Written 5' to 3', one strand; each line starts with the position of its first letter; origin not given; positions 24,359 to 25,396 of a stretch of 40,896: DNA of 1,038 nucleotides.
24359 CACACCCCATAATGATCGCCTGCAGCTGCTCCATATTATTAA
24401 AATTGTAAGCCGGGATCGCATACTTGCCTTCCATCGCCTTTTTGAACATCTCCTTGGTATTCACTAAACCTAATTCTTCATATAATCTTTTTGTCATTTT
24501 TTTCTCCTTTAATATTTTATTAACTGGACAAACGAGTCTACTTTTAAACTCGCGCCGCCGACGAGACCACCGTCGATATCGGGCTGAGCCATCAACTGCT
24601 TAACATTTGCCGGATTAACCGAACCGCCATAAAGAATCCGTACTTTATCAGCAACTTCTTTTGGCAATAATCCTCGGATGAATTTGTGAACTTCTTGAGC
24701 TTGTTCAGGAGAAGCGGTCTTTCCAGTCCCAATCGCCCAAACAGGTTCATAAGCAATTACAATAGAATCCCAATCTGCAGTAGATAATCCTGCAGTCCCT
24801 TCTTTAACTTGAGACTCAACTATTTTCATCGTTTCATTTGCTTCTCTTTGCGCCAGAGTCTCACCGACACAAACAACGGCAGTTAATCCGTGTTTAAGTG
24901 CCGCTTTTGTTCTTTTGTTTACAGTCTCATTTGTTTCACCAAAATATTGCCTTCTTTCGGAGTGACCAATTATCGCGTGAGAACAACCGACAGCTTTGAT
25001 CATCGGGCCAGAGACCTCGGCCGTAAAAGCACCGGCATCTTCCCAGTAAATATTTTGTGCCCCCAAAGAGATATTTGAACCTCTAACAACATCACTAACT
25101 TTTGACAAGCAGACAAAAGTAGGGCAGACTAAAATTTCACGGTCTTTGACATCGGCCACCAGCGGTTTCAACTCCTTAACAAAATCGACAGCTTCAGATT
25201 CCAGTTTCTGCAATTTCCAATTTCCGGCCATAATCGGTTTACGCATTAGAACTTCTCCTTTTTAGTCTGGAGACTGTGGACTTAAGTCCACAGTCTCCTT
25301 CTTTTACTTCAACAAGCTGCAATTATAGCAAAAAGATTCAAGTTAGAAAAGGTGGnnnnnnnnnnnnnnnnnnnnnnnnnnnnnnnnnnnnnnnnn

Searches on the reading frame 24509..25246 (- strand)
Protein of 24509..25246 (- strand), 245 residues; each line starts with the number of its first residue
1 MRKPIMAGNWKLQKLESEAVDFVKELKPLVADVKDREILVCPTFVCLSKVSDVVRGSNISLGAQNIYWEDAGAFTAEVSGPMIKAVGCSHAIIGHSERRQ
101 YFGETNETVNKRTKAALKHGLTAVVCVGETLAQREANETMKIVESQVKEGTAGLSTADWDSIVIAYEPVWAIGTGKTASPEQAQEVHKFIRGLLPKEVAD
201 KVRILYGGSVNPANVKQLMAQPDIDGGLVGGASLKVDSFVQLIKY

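Call 10: search_protein_families(library=pfam, proteins=[window:24509-25246:-], max_evalue=0.00001)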
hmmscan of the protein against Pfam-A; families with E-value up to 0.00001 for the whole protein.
window:24509-25246:- (245 aa): 1 family
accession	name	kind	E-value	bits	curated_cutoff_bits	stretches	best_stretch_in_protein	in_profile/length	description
PF00121.24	TIM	-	2.8e-98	328.8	20.1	1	4-244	1-243/245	Triosephosphate isomerase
